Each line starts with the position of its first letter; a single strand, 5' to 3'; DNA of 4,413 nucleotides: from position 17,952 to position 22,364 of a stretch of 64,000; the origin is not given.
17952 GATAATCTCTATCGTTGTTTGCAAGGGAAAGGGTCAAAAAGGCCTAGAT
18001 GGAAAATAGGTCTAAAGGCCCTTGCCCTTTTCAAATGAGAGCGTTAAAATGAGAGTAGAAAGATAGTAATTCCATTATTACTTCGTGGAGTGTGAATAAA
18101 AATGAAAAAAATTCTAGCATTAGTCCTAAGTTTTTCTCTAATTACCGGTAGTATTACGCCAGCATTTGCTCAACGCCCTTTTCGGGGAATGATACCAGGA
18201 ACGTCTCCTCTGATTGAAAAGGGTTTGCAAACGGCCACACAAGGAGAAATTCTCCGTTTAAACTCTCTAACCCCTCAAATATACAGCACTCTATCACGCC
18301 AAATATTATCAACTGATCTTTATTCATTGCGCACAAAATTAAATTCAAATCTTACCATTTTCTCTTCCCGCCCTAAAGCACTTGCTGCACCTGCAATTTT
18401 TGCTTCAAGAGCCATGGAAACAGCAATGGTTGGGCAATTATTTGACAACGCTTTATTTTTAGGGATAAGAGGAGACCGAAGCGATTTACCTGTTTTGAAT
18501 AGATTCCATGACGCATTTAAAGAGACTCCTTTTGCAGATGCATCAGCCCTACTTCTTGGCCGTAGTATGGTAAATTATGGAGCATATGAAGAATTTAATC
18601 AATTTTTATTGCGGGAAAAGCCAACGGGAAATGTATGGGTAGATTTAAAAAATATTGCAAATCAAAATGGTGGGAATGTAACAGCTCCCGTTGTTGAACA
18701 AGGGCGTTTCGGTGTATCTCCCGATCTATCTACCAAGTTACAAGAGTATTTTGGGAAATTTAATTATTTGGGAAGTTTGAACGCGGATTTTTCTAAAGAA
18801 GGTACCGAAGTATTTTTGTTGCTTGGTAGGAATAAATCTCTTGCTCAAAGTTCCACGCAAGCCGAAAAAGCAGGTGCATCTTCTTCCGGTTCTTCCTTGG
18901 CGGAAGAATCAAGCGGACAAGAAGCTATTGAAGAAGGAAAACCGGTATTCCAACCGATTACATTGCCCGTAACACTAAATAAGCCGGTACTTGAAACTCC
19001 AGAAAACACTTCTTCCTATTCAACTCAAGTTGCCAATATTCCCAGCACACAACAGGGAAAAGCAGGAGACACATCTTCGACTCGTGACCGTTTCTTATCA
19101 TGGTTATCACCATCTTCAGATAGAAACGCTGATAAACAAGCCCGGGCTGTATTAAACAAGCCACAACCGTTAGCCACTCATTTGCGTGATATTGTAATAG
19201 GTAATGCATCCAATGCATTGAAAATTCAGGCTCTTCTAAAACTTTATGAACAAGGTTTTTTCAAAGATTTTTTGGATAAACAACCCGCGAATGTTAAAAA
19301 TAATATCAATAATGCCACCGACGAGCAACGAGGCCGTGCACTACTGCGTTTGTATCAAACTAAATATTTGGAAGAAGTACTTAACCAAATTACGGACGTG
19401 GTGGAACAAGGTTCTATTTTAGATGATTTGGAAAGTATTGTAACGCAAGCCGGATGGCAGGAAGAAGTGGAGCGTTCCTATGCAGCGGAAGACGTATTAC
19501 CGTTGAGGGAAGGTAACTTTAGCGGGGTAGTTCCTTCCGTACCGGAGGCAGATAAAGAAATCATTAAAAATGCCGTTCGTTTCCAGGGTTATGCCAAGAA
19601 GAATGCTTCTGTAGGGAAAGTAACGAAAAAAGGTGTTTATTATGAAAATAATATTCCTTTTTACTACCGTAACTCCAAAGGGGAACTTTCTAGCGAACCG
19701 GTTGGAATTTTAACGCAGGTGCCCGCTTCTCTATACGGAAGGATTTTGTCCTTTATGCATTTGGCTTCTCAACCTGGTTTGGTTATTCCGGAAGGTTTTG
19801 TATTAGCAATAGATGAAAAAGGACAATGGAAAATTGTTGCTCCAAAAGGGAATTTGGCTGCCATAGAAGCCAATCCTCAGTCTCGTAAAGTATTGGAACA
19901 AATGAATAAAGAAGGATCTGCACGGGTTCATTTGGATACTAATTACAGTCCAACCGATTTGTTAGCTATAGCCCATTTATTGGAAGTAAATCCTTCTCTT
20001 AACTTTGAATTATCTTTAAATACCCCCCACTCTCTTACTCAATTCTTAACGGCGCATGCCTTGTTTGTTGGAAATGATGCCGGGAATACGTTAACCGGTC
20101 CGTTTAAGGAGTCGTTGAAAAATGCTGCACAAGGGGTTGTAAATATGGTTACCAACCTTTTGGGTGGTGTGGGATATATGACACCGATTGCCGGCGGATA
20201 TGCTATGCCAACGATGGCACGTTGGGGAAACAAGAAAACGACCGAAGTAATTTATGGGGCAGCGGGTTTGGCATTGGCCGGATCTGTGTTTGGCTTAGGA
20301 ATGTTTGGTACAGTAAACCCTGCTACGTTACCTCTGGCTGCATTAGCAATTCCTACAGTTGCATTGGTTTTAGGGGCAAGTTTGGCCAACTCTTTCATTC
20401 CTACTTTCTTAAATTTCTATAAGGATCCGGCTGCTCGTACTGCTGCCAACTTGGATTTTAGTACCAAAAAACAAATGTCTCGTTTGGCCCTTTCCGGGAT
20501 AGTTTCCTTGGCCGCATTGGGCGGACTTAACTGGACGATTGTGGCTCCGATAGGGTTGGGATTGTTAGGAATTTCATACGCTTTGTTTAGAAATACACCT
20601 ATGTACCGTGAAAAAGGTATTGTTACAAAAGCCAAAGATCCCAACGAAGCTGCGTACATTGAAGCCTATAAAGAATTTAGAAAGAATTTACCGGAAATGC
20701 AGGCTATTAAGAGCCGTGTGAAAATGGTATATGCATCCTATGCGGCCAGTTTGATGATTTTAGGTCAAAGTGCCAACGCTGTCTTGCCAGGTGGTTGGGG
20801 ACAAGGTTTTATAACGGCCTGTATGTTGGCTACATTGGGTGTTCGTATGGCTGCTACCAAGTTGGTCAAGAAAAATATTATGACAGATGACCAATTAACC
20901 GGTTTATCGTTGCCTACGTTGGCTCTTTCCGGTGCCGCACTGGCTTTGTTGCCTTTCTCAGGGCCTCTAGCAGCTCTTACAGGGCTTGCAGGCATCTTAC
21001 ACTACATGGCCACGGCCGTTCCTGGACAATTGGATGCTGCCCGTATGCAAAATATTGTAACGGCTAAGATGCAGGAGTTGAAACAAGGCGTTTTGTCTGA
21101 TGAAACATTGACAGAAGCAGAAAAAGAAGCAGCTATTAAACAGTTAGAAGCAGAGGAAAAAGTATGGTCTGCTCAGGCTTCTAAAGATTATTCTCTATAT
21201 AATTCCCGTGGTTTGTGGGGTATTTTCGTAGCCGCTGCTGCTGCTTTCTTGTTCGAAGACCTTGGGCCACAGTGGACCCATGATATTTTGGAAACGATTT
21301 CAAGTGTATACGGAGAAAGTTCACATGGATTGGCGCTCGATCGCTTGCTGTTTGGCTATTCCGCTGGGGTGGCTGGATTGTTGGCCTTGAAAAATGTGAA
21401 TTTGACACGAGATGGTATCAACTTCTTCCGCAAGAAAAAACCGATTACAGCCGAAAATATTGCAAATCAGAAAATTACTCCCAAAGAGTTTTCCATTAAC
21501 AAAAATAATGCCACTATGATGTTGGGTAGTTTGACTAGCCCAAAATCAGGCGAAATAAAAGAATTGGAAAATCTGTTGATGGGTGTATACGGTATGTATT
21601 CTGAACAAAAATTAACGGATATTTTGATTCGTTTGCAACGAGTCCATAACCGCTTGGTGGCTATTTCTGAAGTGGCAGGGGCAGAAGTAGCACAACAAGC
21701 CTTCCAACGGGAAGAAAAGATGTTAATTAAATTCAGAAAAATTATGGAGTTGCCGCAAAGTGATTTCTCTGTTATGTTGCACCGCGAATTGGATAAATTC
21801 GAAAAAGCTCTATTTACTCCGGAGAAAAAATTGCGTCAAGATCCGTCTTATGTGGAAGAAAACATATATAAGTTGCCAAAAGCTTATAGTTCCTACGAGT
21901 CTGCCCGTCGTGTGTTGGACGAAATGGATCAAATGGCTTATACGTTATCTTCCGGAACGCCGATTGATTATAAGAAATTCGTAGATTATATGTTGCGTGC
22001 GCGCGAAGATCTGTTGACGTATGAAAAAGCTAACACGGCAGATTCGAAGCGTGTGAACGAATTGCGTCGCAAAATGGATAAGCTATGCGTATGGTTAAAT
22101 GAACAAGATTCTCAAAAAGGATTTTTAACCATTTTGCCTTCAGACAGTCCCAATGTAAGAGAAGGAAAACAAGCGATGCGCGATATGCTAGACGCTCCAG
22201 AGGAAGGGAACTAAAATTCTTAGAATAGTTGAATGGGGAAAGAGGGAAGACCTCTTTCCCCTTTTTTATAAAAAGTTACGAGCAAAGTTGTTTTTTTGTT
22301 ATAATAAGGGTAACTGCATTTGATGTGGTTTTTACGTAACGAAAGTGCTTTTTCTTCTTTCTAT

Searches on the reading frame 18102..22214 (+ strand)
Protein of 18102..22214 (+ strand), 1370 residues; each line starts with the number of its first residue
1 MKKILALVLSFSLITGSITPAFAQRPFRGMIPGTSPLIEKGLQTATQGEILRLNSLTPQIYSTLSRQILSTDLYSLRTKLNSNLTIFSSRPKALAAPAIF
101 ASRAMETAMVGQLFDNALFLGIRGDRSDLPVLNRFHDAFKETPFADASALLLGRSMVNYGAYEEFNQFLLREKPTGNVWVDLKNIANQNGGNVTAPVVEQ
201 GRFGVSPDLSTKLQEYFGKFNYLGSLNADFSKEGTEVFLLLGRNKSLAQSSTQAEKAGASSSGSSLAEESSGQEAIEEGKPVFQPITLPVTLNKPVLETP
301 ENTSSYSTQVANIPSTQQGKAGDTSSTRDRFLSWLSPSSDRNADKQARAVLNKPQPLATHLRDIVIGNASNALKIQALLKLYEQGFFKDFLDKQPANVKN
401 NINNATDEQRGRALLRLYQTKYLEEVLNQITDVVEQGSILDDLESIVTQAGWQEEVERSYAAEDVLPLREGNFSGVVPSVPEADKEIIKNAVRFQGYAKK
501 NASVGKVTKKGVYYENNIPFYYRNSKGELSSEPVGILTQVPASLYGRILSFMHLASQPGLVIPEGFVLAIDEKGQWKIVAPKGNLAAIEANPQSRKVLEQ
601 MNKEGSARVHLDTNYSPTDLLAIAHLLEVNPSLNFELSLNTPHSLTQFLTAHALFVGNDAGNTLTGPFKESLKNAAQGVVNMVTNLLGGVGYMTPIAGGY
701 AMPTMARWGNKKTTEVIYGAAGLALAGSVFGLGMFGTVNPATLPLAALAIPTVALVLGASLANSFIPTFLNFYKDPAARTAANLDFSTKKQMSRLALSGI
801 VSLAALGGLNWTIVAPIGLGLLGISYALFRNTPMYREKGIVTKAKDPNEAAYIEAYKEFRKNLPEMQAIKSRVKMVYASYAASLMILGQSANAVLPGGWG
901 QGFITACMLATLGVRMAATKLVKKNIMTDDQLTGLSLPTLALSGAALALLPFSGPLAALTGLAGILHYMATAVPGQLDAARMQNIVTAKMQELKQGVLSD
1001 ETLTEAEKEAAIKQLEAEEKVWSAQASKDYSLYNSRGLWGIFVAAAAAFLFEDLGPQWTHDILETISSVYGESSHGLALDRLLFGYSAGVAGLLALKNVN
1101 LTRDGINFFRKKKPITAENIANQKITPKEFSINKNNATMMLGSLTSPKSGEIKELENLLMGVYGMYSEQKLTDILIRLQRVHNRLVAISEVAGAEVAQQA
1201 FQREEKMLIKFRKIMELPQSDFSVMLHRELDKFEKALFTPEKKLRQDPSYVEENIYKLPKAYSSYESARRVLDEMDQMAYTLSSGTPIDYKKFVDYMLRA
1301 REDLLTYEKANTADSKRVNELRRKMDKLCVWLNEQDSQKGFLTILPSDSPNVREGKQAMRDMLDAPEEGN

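Call 7: search_protein_families(library=pfam, proteins=[window:18102-22214:+])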
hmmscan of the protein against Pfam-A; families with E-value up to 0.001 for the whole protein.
window:18102-22214:+ (1370 aa): 0 families

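Call 17: find_homologous_proteins(query=window:18102-22214:+)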
Query window:18102-22214:+ (1370 aa): 7 proteins with E <= 0.001 among 8000 candidates.
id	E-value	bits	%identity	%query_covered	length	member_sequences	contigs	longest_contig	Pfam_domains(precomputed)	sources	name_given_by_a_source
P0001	0.0e+0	2895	95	100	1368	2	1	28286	-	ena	-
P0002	0.0e+0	1862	66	100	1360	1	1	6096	-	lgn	-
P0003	0.0e+0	1830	64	100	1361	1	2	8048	-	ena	-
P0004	0.0e+0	1785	63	99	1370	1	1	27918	-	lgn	-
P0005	0.0e+0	1738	63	94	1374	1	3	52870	-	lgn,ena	-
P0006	0.0e+0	1643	59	99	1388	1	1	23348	-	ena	-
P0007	8.5e-220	751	37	91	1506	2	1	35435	-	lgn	-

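Call 19: find_encoding_contigs(protein=P0001, flank=10000, max_places=3)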
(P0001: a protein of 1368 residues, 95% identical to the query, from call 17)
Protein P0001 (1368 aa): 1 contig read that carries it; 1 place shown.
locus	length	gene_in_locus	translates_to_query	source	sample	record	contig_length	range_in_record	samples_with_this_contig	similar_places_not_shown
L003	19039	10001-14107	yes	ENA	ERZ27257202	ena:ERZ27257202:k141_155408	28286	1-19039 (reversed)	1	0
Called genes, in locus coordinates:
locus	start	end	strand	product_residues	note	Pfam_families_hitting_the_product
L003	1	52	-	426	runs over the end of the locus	PF04413:Glycos_transf_N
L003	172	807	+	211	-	-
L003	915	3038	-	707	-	PF05170:AsmA, PF05359:DUF748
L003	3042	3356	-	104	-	PF06803:DUF1232 (weak)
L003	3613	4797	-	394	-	-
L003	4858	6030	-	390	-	PF00890:FAD_binding_2 (faint), PF03486:HI0933_like, PF13738:Pyr_redox_3 (weak), PF22780:HI0933_like_1st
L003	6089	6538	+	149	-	PF01475:FUR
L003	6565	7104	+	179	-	PF00210:Ferritin (weak), PF02915:Rubrerythrin, PF23458:DUF7130 (weak), PF21349:RUBY_RBDX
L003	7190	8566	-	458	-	PF00083:Sugar_tr (weak), PF07690:MFS_1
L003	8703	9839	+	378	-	PF13193:AMP-binding_C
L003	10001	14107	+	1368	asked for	-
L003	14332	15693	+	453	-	PF07690:MFS_1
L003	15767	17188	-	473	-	PF00224:PK, PF02887:PK_C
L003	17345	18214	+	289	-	-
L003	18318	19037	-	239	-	?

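Call 20: find_encoding_contigs(protein=P0002, flank=10000, max_places=3)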
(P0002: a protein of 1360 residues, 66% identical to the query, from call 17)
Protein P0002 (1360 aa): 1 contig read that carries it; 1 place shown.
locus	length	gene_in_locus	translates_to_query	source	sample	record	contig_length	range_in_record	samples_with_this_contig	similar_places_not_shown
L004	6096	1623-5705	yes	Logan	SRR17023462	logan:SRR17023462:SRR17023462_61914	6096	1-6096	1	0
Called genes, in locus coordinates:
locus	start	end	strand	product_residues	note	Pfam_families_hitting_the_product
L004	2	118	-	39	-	?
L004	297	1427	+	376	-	PF13193:AMP-binding_C (weak)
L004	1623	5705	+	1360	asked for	-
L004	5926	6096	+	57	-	?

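Call 21: find_encoding_contigs(protein=P0003, flank=10000, max_places=3)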
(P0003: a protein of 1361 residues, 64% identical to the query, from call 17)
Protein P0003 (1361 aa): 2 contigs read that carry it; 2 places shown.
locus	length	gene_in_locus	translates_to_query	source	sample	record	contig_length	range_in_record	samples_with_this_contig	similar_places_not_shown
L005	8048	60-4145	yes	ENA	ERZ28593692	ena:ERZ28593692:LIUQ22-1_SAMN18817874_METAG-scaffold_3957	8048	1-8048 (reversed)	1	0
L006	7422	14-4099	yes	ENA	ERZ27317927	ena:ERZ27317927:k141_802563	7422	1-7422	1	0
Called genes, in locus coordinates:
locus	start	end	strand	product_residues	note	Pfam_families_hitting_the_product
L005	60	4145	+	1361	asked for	-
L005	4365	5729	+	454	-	PF07690:MFS_1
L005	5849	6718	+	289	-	-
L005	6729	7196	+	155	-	PF07963:N_methyl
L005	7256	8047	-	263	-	?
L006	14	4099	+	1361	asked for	-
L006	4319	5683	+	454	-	PF07690:MFS_1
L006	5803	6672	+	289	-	-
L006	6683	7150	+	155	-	PF07963:N_methyl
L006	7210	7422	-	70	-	?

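Call 22: find_encoding_contigs(protein=P0004, flank=10000, max_places=3)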
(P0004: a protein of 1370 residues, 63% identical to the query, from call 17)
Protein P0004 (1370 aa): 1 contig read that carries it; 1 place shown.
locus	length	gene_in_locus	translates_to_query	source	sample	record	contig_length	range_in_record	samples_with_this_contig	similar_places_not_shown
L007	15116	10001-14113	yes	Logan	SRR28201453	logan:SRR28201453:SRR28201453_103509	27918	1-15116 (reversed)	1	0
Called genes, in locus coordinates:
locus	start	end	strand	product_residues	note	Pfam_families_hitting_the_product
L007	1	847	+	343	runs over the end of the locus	PF00092:VWA, PF13519:VWA_2, PF13768:VWA_3 (faint)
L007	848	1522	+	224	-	PF13428:TPR_14 (faint), PF13176:TPR_7 (faint), PF13371:TPR_9 (faint), PF13432:TPR_16 (weak), PF00515:TPR_1, PF07719:TPR_2, PF13174:TPR_6 (weak), PF13181:TPR_8 (weak), +3 more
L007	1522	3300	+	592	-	PF13584:BatD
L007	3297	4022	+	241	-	PF00515:TPR_1 (faint), PF07719:TPR_2 (faint), PF13414:TPR_11 (weak), PF13428:TPR_14 (faint), PF13432:TPR_16 (weak), PF06347:SH3_4 (weak), PF08239:SH3_3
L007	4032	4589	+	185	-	PF13580:SIS_2, PF01380:SIS (weak)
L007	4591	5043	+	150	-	PF02502:LacAB_rpiB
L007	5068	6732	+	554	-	PF00342:PGI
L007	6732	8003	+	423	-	PF00919:UPF0004, PF04055:Radical_SAM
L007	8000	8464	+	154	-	PF07238:PilZ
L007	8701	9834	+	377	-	PF00501:AMP-binding (weak), PF13193:AMP-binding_C (weak)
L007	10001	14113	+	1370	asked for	-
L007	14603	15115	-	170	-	?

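Call 23: find_encoding_contigs(protein=P0005, flank=10000, max_places=3)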
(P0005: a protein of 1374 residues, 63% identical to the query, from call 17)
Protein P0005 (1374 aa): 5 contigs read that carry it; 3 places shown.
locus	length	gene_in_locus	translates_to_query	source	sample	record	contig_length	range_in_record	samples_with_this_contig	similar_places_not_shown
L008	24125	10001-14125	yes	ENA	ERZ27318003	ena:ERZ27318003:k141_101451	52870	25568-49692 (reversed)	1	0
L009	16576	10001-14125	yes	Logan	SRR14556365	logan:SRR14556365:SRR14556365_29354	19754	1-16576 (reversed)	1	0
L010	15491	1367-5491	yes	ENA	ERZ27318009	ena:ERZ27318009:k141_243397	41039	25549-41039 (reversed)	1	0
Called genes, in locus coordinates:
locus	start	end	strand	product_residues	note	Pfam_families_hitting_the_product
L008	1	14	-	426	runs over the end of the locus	PF04413:Glycos_transf_N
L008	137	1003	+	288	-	-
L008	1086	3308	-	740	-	PF05170:AsmA, PF05359:DUF748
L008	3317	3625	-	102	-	PF06803:DUF1232 (weak)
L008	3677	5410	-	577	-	PF02690:Na_Pi_cotrans, PF01895:PhoU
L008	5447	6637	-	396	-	PF10110:GPDPase_memb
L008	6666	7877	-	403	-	PF01266:DAO (faint), PF03486:HI0933_like, PF13738:Pyr_redox_3, PF22780:HI0933_like_1st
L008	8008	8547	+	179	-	PF00210:Ferritin (weak), PF02915:Rubrerythrin, PF23458:DUF7130 (weak), PF21349:RUBY_RBDX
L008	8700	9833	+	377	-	PF00501:AMP-binding (weak), PF13193:AMP-binding_C (weak)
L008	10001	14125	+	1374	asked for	-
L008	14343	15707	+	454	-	PF07690:MFS_1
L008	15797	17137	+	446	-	PF07690:MFS_1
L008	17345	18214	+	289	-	-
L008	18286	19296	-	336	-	PF00044:Gp_dh_N, PF02800:Gp_dh_C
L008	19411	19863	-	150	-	PF00383:dCMP_cyt_deam_1, PF08211:dCMP_cyt_deam_2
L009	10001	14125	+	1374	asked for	-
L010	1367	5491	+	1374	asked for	-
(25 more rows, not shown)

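Call 24: find_encoding_contigs(protein=P0006, flank=10000, max_places=3)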
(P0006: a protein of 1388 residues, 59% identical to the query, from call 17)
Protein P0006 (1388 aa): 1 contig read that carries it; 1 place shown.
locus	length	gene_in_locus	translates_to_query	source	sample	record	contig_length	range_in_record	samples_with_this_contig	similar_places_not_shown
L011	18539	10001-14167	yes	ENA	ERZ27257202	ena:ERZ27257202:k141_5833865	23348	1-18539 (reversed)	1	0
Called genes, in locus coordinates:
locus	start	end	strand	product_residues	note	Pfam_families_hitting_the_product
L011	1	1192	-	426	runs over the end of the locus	PF04413:Glycos_transf_N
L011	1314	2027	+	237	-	-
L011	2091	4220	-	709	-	PF05170:AsmA, PF05359:DUF748, PF13116:YhdP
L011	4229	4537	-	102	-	PF06803:DUF1232 (weak)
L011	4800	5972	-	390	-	PF10110:GPDPase_memb (weak)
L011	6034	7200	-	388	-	PF03486:HI0933_like, PF13738:Pyr_redox_3 (weak), PF22780:HI0933_like_1st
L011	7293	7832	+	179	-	PF00210:Ferritin (weak), PF02915:Rubrerythrin, PF23458:DUF7130 (weak), PF21349:RUBY_RBDX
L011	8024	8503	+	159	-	PF07963:N_methyl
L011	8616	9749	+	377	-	PF00501:AMP-binding (weak), PF13193:AMP-binding_C (weak)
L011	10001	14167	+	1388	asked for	-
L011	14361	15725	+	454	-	PF07690:MFS_1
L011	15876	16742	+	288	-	-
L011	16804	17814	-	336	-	PF00044:Gp_dh_N, PF02800:Gp_dh_C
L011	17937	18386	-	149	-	PF00383:dCMP_cyt_deam_1, PF08211:dCMP_cyt_deam_2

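Call 25: find_encoding_contigs(protein=P0007, flank=10000, max_places=3)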
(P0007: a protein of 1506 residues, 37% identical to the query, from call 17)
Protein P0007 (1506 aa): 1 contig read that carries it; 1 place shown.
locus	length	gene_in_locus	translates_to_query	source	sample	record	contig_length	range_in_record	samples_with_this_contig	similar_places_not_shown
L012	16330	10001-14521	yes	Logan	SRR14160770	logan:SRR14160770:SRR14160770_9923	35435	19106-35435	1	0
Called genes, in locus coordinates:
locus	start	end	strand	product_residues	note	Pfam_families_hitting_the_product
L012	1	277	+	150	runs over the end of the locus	PF22817:ApeP-like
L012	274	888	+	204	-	PF03548:LolA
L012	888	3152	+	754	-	-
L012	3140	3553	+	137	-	-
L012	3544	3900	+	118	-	PF22818:ApeI-like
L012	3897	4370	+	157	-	PF13279:4HBT_2, PF03061:4HBT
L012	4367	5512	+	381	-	PF00535:Glycos_transf_2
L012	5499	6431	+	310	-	PF03279:Lip_A_acyltrans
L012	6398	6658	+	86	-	PF00550:PP-binding (weak)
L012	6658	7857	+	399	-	PF00109:ketoacyl-synt, PF02801:Ketoacyl-synt_C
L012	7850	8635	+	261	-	PF00109:ketoacyl-synt (weak), PF13723:Ketoacyl-synt_2 (weak)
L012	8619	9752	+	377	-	PF00501:AMP-binding, PF13193:AMP-binding_C (weak)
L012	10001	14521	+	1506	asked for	-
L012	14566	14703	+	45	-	-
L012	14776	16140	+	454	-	PF07690:MFS_1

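Call 37: find_related_loci(query=A2, collection=genome_contigs, flank=10000)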
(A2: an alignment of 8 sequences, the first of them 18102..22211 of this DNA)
Query A2 (1370 aa) in genome_contigs; peptide patterns used: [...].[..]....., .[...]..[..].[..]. (x = any residue, [..] = any of these).
150 stretches matched a pattern; 9 encode a relative of the query (tblastn E <= 1e-3); 9 distinct loci.
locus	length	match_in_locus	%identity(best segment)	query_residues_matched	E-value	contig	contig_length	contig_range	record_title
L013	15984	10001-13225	62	323-1368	0e+0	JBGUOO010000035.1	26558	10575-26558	MAG: Elusimicrobiaceae bacterium isolate ruminal_MAG_185 ruminal_MAG_185_contig_0035, whole genome shotgun sequence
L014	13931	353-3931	51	191-1368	0e+0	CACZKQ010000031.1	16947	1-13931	MAG: uncultured Elusimicrobium sp. isolate RUG12698 genome assembly, contig: RUG12698_asm_31, whole genome shotgun seque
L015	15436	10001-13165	53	343-1368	0e+0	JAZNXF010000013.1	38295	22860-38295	MAG: Elusimicrobiaceae bacterium isolate T1900044780_TS20190246.MAGScoT_cleanbin_000020 SGB_2549_k141_2559175, whole gen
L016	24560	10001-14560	39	1-1366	0e+0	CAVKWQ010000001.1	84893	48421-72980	Muribaculaceae bacterium isolate H07688-L1_cleanbin_000007 genome assembly, contig: Spades_H07688-L1_contig_9, whole gen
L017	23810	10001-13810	37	143-1363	0e+0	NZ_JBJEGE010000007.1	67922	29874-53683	MAG: Candidatus Avelusimicrobium sp. isolate SARD13_bin.044 NODE_169_length_67922_cov_8.601146, whole genome shotgun seq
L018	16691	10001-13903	38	120-1363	0e+0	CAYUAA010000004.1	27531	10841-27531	MAG TPA_asm: uncultured Elusimicrobium sp. isolate SRP199465_co2_201 genome assembly, contig: NODE_4507_length_27531_cov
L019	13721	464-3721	37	335-1329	4e-177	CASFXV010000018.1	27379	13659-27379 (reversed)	uncultured bacterium isolate B32_L2_393393_idba_bin.39 genome assembly, contig: B32_L2_393393_idba_bin.39.fa_scaffold_12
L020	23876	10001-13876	37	120-1354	0e+0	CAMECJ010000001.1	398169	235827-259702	MAG: uncultured Elusimicrobia bacterium isolate SRR11489781_bin.15_metaWRAP_v1.3_MAG genome assembly, contig: ERZ1146680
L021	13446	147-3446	36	335-1340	2e-173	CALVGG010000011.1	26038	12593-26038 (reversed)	MAG: uncultured Elusimicrobiales bacterium isolate BRZ_EQ__bin77 genome assembly, contig: BRZ_EQ__NODE_3137_length_26038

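Call 43: search_protein_families(library=pfam, proteins=[L019:8412-8927:-, L019:7322-8305:-, L021:7107-8102:-, L014:5682-6794:+, L014:6930-8036:+, L016:22330-23709:-], max_evalue=1)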
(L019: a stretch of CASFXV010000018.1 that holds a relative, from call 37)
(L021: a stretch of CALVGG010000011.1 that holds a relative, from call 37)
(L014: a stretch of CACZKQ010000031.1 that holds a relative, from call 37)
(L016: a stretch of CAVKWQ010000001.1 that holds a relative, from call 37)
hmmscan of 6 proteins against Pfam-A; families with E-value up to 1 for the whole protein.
L019:8412-8927:- (171 aa): 0 families

L019:7322-8305:- (327 aa): 0 families

L021:7107-8102:- (331 aa): 3 families
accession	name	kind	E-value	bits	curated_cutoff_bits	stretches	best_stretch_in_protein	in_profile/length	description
PF12519.14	MDM10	-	0.054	12.8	25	1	54-117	100-163/442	Mitochondrial distribution and morphology protein 10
PF05479.16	PsaN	-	0.19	12.3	21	0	20-64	18-62/132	Photosystem I reaction centre subunit N (PSAN or PSI-N)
PF20098.4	DUF6488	-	0.3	11.5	27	1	1-73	1-74/110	Family of unknown function (DUF6488)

L014:5682-6794:+ (370 aa): 0 families

L014:6930-8036:+ (368 aa): 0 families

L016:22330-23709:- (459 aa): 4 families
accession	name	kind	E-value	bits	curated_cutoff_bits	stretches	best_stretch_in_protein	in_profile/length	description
PF13365.12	Trypsin_2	-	6.5e-06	27.4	27.6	1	176-299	20-144/144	Trypsin-like peptidase domain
PF05579.19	Peptidase_S32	-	0.001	18.8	24.7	1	281-304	206-229/297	Equine arteritis virus serine endopeptidase S32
PF11943.13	DUF3460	-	0.072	13.8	25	1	383-430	10-57/58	Protein of unknown function (DUF3460)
PF05812.17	Herpes_BLRF2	-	0.18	12.4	25.8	0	102-132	8-38/119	Herpesvirus BLRF2 protein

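Call 52: search_solved_structures(query=A2, max_evalue=1)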
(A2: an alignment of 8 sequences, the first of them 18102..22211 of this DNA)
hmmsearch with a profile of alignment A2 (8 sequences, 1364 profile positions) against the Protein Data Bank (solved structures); distinct sequences matched with E-value up to 1: 3.
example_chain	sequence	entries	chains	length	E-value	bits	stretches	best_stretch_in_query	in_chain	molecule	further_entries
9vk4_A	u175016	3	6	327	0.087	13.7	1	840-918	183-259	Beta-xylanase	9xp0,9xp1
8ixi_A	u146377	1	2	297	0.29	12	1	565-636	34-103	Macrolide 2'-phosphotransferase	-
7w15_B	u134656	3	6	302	0.3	11.9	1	565-636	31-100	Macrolide 2'-phosphotransferase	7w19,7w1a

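Call 53: search_solved_structures(query=L019:7322-8305:-, max_evalue=1)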
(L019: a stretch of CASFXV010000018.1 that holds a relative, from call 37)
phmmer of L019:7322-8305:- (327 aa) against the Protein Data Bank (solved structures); distinct sequences matched with E-value up to 1: 0.

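Call 55: search_protein_families(library=ncbifam, proteins=[window:18102-22214:+, L019:8412-8927:-, L019:7322-8305:-, L014:5682-6794:+, L016:22330-23709:-], max_evalue=0.1)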
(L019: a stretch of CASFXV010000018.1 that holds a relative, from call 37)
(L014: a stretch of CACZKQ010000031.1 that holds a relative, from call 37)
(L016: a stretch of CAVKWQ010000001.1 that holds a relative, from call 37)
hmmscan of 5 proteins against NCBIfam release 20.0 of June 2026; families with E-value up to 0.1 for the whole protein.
window:18102-22214:+ (1370 aa): 0 families

L019:8412-8927:- (171 aa): 0 families

L019:7322-8305:- (327 aa): 0 families

L014:5682-6794:+ (370 aa): 0 families

L016:22330-23709:- (459 aa): 2 families
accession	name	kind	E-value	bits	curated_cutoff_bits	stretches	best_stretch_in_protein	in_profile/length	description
NF047968.1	SerProtHtrA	equivalog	0.03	13.7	470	1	270-313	200-243/357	serine protease HtrA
NF045841.1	Ig_SerProt_MIP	equivalog_domain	0.075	12.6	125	0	282-318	312-343/401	MIP family Ig-specific serine endopeptidase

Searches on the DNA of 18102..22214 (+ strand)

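Call 59: search_rna_families(sources=[L012, L017, L018, L020], threshold=gathering)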
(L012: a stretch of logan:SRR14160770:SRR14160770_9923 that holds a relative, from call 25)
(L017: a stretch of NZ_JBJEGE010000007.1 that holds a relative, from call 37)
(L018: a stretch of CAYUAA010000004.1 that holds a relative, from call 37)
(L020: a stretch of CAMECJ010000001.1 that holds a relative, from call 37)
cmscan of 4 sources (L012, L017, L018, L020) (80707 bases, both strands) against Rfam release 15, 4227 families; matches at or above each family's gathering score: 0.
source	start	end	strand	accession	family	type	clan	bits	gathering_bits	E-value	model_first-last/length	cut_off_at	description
